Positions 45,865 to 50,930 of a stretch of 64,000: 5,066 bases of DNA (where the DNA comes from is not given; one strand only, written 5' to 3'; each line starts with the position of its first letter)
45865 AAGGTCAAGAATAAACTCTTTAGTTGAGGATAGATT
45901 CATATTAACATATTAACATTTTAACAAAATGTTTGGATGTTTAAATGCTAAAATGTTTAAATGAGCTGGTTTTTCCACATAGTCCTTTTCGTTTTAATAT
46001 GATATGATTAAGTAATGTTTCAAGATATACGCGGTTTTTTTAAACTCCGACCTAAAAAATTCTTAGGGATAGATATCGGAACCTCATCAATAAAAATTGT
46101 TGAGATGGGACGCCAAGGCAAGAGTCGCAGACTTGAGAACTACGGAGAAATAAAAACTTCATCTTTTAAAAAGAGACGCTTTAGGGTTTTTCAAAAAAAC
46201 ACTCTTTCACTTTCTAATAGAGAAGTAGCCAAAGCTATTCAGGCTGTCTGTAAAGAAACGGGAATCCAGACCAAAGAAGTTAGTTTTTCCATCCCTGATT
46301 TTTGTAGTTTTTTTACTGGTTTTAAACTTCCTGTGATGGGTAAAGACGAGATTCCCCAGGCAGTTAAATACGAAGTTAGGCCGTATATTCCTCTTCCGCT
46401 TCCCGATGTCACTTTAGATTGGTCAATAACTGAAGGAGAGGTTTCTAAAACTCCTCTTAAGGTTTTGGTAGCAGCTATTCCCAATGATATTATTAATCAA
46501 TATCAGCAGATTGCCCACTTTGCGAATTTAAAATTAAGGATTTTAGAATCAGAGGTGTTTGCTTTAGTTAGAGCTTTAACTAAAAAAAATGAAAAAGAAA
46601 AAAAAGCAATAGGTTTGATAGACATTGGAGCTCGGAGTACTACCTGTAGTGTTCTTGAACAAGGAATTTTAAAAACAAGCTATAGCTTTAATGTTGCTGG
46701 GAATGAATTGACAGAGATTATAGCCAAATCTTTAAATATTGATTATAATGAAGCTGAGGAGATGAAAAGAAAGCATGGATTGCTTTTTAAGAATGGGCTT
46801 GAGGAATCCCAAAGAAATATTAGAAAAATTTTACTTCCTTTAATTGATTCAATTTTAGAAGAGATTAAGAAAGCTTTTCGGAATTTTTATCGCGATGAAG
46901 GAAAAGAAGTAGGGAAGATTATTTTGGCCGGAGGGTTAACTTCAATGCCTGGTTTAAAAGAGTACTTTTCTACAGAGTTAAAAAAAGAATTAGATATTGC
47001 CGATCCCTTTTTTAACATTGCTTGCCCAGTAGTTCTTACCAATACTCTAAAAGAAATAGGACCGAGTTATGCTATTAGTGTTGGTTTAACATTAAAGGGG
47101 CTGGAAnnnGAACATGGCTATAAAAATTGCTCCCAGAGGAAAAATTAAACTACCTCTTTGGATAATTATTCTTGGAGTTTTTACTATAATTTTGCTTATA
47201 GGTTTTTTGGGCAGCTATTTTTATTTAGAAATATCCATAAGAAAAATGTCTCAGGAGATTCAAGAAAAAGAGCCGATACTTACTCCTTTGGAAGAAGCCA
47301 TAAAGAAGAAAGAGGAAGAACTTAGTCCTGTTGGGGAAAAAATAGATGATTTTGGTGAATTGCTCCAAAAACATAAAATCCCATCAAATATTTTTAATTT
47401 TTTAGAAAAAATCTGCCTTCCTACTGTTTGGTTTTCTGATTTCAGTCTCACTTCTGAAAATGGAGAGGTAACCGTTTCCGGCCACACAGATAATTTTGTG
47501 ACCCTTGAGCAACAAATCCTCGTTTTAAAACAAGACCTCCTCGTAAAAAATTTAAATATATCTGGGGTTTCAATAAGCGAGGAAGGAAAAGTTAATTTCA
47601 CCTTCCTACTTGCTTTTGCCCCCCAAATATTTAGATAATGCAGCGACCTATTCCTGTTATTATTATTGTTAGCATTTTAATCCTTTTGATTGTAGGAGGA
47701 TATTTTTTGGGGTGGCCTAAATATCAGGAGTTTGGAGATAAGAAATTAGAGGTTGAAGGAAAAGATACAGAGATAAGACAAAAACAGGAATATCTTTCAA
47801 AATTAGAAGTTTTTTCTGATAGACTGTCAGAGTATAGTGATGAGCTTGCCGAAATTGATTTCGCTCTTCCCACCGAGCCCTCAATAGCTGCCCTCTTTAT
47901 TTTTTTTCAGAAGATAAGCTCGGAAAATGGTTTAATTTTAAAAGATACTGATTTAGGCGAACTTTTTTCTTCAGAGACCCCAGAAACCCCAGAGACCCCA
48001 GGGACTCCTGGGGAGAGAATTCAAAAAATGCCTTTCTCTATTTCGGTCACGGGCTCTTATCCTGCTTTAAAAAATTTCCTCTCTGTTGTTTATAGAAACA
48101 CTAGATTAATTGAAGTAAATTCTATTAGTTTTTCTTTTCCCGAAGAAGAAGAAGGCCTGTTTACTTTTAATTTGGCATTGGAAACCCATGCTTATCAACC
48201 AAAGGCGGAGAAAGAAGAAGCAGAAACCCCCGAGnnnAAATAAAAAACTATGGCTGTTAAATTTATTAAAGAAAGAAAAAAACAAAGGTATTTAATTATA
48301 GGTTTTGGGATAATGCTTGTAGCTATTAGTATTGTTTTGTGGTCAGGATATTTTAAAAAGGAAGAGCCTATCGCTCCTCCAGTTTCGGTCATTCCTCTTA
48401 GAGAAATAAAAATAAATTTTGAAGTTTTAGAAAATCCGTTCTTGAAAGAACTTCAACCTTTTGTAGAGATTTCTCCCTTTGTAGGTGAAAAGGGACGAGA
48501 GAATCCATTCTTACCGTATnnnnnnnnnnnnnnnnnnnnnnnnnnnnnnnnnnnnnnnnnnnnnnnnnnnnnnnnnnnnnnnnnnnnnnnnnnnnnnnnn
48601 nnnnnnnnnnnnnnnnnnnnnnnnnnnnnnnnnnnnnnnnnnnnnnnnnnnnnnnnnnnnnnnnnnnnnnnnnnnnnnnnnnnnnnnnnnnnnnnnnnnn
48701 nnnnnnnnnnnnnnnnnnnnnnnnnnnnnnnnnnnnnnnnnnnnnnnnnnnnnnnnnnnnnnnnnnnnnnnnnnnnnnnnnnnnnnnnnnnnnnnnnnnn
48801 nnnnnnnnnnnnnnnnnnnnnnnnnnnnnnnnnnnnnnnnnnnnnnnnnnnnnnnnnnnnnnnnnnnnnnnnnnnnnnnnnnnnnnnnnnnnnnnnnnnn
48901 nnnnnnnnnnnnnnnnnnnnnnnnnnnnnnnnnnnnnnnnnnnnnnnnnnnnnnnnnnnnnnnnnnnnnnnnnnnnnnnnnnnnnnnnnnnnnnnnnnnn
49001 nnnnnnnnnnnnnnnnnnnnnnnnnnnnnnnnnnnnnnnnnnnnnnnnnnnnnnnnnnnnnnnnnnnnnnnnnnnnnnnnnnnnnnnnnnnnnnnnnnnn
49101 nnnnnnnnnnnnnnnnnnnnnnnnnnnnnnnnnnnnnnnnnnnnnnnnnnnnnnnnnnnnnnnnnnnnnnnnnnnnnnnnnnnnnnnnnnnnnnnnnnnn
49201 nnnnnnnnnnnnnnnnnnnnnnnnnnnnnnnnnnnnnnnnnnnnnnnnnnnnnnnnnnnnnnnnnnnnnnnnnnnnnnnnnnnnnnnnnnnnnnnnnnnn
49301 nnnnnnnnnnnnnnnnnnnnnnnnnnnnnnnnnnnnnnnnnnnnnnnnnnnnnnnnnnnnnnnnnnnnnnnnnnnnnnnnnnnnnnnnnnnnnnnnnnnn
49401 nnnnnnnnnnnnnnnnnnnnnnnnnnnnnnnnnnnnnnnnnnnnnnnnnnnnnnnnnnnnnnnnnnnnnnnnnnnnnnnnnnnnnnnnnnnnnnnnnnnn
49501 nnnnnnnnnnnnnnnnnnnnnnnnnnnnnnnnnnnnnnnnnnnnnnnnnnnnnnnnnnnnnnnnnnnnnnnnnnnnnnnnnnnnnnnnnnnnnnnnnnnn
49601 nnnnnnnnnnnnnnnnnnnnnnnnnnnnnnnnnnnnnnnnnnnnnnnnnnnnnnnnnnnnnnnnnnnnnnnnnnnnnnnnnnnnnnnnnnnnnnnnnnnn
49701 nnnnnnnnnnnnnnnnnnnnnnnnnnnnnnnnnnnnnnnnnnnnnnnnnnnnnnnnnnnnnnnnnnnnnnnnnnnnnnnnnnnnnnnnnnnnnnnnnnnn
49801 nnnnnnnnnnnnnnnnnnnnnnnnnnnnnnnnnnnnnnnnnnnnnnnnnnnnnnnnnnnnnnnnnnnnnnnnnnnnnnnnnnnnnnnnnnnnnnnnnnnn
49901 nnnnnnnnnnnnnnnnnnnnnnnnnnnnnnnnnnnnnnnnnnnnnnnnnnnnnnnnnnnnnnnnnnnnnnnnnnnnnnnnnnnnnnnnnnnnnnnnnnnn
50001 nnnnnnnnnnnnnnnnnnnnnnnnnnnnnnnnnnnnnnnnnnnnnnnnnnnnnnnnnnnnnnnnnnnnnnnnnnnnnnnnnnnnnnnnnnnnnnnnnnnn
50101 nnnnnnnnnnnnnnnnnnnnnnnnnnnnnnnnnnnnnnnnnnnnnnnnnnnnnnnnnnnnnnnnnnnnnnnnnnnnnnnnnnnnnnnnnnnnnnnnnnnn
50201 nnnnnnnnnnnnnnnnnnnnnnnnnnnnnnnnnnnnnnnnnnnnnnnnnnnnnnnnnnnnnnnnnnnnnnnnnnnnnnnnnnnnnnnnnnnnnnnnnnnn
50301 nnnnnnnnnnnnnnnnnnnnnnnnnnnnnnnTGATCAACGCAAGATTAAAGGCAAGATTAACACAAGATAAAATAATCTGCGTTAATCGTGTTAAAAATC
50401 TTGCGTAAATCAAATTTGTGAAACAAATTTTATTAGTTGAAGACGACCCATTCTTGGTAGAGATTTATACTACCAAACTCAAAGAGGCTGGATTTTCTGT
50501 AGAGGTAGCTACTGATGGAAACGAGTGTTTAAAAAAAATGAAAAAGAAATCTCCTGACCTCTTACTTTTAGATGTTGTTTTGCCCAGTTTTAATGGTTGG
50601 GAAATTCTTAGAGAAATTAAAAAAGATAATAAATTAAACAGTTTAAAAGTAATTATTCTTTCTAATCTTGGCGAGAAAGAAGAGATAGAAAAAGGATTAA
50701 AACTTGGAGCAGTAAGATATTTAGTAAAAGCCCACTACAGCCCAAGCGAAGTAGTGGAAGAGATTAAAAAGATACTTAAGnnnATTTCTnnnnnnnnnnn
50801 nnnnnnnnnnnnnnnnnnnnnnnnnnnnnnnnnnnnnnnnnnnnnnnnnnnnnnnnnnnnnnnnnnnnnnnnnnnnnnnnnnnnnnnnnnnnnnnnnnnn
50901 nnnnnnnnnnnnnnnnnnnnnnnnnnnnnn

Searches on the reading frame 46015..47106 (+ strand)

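Call 5: search_protein_families(library=pfam, proteins=[window:46015-47106:+], max_evalue=0.01)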
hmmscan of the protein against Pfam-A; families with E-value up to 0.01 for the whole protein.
window:46015-47106:+ (364 aa): 9 families
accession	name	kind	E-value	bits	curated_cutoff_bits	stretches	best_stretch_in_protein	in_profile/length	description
PF11104.14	PilM_2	-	1.7e-42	146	27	1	18-361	1-338/340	Type IV pilus assembly protein PilM;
PF14450.12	FtsA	-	3.1e-17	63.6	31.8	1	201-357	2-127/127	Cell division protein FtsA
PF06723.19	MreB_Mbl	-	1.9e-07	30.7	27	1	197-245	145-193/327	MreB/Mbl protein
PF25216.1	Volactin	-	6.4e-05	23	35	1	202-324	171-293/321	Volactin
PF01869.26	BcrAD_BadFG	-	0.00027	21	31.5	0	17-91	1-64/271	BadF/BadG/BcrA/BcrD ATPase family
PF08841.16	DDR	-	0.00029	20.4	24.6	1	171-253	108-190/328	Diol dehydratase reactivase ATPase-like domain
PF00012.26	HSP70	-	0.00069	18.4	20.6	0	269-326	298-354/599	Hsp70 protein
PF00022.25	Actin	-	0.0024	17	27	0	300-325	327-352/410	Actin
PF03880.21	DbpA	-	0.0061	17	25.6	0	184-216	17-49/72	DbpA RNA binding domain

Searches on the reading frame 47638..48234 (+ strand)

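Call 5: search_protein_families(library=pfam, proteins=[window:47638-48234:+], max_evalue=0.01)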
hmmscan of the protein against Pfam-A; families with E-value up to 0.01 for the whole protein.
window:47638-48234:+ (199 aa): 1 family
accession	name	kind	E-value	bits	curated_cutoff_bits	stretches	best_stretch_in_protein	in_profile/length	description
PF04350.18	PilO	-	3.6e-10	40.6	22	1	41-187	10-144/145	Pilus assembly protein, PilO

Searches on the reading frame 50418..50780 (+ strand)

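Call 5: search_protein_families(library=pfam, proteins=[window:50418-50780:+], max_evalue=0.01)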
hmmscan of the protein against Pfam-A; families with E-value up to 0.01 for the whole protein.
window:50418-50780:+ (121 aa): 1 family
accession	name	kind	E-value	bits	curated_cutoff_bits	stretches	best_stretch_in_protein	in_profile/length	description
PF00072.30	Response_reg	-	3.4e-25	88.8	30.2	1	4-115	1-109/111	Response regulator receiver domain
